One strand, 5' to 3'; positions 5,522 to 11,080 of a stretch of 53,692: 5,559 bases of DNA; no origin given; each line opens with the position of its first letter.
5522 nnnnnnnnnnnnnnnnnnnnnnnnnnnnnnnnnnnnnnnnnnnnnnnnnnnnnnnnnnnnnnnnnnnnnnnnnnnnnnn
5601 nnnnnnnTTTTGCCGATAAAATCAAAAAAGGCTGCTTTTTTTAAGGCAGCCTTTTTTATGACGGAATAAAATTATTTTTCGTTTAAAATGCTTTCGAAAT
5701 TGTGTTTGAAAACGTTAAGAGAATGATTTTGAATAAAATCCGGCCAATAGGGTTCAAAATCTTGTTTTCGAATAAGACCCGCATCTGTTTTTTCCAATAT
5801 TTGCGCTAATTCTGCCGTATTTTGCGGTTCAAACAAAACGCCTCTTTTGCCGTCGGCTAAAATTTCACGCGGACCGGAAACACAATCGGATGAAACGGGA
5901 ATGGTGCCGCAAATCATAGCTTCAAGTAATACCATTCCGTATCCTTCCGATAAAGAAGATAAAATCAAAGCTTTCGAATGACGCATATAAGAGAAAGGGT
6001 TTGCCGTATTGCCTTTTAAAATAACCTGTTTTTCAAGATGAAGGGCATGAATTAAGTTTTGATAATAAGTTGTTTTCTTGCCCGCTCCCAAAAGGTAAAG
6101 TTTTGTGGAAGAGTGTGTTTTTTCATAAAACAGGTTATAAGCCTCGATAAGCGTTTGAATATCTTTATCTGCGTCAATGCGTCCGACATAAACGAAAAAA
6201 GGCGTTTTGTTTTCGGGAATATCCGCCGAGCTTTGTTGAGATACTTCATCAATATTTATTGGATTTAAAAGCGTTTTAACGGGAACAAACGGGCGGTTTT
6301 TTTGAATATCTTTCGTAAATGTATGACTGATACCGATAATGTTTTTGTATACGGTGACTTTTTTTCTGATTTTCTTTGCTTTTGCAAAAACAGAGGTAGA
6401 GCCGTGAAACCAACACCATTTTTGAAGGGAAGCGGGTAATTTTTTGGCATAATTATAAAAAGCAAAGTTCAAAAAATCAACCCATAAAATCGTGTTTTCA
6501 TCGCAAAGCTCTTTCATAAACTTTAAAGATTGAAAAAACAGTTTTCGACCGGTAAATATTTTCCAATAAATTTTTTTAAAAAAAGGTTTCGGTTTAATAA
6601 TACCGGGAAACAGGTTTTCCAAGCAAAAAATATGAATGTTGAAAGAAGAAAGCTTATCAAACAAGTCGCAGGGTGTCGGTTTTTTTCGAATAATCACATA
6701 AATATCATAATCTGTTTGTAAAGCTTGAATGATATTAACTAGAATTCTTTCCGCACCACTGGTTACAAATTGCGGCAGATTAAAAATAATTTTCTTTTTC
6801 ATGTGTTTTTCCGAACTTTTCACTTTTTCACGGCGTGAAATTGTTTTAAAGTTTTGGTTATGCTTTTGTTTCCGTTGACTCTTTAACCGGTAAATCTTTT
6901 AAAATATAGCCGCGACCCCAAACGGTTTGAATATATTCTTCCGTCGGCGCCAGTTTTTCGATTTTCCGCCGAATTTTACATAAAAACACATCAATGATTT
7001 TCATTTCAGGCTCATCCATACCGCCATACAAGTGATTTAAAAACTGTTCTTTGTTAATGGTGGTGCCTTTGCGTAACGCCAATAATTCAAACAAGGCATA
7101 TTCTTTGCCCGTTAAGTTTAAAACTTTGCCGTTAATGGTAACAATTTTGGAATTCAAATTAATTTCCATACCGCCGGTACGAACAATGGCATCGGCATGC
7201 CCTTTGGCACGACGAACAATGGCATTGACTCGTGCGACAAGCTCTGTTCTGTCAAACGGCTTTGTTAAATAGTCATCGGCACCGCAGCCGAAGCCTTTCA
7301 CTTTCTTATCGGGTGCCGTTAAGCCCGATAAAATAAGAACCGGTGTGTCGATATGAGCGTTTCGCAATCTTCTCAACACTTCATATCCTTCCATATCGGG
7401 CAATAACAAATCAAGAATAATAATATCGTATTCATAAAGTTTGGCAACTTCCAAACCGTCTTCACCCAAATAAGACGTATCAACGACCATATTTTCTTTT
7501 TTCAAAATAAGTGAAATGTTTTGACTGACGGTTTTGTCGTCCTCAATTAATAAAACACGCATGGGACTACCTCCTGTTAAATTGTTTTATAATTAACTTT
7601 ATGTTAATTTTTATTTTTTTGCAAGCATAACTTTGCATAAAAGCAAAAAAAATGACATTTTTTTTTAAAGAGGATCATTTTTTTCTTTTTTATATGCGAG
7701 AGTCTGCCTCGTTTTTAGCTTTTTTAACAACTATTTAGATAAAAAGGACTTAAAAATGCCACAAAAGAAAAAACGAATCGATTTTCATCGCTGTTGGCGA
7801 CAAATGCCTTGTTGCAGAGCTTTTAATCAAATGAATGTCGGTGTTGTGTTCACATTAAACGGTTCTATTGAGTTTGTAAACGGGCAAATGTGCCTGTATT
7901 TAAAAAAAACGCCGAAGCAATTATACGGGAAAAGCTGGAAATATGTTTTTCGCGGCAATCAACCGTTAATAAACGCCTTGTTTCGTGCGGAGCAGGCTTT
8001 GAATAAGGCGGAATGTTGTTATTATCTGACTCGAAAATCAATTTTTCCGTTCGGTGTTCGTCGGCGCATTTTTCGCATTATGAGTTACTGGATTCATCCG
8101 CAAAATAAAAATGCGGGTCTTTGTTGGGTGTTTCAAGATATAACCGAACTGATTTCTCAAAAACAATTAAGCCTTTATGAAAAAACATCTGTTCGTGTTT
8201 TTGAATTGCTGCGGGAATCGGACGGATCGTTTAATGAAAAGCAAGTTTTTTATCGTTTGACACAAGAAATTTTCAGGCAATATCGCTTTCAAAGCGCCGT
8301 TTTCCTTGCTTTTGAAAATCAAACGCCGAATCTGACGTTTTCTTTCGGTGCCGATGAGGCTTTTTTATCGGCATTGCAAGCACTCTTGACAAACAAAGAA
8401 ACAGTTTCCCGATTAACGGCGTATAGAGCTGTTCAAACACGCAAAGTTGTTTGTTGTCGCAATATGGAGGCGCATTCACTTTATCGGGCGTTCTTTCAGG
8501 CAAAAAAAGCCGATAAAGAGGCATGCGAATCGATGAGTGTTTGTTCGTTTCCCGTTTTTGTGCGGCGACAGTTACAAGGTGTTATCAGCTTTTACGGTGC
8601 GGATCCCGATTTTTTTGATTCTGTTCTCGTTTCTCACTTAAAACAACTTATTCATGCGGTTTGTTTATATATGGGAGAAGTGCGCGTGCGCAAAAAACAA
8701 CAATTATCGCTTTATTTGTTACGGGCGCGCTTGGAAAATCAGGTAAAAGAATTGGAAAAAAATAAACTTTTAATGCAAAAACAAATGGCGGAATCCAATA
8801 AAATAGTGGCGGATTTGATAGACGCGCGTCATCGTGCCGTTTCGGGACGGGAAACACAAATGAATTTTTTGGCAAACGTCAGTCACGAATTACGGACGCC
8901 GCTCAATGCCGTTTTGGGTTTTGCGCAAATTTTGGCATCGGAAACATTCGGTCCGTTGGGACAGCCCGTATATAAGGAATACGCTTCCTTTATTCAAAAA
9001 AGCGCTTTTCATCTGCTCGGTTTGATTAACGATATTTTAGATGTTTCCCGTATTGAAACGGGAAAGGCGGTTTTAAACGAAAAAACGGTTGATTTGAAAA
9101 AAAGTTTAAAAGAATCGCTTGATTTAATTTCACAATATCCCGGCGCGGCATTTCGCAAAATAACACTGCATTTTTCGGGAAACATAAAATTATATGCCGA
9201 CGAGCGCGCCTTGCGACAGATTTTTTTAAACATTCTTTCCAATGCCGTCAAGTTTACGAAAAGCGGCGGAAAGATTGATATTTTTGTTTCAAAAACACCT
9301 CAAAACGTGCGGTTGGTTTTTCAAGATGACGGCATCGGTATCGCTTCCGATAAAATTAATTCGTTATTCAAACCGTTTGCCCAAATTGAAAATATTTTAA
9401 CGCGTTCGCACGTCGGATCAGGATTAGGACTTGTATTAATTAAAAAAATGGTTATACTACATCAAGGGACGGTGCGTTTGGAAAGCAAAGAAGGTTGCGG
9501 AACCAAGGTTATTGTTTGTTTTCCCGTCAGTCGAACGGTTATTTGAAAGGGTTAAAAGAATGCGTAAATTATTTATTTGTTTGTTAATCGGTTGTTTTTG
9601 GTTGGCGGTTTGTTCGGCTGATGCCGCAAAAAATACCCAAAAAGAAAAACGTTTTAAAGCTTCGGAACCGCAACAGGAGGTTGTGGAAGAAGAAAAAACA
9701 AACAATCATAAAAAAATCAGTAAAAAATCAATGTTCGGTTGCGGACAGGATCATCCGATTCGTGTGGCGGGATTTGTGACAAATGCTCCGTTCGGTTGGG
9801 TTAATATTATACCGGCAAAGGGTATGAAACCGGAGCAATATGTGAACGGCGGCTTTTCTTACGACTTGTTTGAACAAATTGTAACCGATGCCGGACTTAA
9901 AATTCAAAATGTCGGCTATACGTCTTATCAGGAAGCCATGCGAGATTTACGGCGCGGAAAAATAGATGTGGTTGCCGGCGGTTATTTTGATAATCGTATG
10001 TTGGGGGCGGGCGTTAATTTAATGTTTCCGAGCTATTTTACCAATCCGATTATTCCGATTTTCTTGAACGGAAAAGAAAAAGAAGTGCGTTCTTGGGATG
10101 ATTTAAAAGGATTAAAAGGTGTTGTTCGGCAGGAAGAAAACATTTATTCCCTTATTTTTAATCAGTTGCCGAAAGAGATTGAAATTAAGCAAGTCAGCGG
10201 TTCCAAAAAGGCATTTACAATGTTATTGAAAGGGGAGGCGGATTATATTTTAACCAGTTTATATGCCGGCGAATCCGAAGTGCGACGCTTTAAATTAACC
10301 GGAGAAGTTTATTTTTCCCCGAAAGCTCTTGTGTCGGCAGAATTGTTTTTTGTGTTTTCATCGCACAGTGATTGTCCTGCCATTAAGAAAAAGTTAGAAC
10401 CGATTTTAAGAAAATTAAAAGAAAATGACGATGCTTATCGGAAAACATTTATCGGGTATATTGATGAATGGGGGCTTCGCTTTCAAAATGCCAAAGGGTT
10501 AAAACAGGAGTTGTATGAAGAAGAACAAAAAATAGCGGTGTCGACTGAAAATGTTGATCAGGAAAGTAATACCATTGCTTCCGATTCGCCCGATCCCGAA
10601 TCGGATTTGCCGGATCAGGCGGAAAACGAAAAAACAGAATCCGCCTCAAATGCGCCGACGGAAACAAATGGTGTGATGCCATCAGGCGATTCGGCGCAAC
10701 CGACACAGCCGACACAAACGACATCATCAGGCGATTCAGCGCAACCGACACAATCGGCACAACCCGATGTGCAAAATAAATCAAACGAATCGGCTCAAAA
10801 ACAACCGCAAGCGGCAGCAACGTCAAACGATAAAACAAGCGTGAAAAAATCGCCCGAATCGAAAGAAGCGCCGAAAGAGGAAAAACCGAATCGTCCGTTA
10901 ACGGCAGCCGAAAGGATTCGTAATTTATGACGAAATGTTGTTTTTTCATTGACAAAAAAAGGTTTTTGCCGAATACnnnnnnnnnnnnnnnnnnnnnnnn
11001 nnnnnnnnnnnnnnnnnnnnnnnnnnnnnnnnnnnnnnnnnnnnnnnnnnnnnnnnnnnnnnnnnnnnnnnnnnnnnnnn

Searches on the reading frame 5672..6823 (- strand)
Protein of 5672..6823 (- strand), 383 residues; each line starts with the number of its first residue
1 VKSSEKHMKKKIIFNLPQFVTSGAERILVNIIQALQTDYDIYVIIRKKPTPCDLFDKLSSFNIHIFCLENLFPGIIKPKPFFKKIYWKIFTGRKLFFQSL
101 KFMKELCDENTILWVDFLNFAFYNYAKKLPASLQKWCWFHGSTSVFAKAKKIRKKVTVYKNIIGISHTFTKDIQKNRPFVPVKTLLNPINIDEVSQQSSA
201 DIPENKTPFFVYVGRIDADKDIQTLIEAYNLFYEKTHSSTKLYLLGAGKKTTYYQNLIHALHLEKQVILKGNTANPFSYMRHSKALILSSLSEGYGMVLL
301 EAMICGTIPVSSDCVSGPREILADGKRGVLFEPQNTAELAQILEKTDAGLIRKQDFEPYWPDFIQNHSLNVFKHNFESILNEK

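Call 17: search_protein_families(library=pfam, proteins=[window:5672-6823:-], max_evalue=0.00001)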
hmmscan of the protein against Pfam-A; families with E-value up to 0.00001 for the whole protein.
window:5672-6823:- (383 aa): 3 families
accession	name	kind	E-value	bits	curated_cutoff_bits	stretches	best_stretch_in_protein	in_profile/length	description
PF00534.26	Glycos_transf_1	-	1.5e-33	116.1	26.4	1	204-345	11-154/172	Glycosyl transferases group 1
PF13692.12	Glyco_trans_1_4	-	6.9e-26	91.6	27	1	208-344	2-137/142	Glycosyl transferases group 1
PF20706.3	GT4-conflict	-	2.1e-06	27.4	26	1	191-322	181-320/385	Family 4 Glycosyltransferase in conflict systems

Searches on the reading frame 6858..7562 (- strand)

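Call 17: search_protein_families(library=pfam, proteins=[window:6858-7562:-], max_evalue=0.00001)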
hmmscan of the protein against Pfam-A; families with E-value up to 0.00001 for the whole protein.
window:6858-7562:- (234 aa): 2 families
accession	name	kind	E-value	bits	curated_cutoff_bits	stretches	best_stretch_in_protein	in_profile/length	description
PF00072.30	Response_reg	-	1.8e-27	96.2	30.2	1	3-113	1-111/111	Response regulator receiver domain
PF00486.34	Trans_reg_C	-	3.4e-19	69.1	26.2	1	145-221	1-77/77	Transcriptional regulatory protein, C terminal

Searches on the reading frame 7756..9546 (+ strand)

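Call 17: search_protein_families(library=pfam, proteins=[window:7756-9546:+], max_evalue=0.00001)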
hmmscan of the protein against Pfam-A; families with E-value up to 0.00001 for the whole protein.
window:7756-9546:+ (596 aa): 2 families
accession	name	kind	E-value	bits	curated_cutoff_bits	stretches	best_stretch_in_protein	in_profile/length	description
PF02518.31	HATPase_c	-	3.4e-25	89.1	26.4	1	482-592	2-110/111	Histidine kinase-, DNA gyrase B-, and HSP90-like ATPase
PF00512.31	HisKA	-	1.1e-17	64.2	26.9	1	369-436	3-66/66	His Kinase A (phospho-acceptor) domain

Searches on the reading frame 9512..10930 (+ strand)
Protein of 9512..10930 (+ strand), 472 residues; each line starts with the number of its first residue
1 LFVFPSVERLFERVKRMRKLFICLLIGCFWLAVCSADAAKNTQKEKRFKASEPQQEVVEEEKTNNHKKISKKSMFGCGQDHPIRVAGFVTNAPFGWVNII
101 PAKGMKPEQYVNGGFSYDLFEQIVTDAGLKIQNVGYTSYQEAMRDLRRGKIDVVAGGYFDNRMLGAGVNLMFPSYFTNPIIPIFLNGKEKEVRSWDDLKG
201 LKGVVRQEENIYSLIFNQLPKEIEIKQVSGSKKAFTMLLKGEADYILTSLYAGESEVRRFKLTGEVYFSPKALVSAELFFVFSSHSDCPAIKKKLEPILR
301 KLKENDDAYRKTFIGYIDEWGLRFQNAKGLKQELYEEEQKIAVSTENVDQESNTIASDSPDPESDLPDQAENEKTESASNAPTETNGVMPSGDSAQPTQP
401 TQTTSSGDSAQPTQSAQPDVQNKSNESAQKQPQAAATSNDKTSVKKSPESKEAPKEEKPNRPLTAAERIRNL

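Call 17: search_protein_families(library=pfam, proteins=[window:9512-10930:+], max_evalue=0.00001)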
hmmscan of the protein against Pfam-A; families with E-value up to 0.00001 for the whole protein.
window:9512-10930:+ (472 aa): 1 family
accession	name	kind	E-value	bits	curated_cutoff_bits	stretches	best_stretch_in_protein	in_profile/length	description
PF00497.25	SBP_bac_3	-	3.3e-08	33.8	26.4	0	111-161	20-69/132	Bacterial extracellular solute-binding proteins, family 3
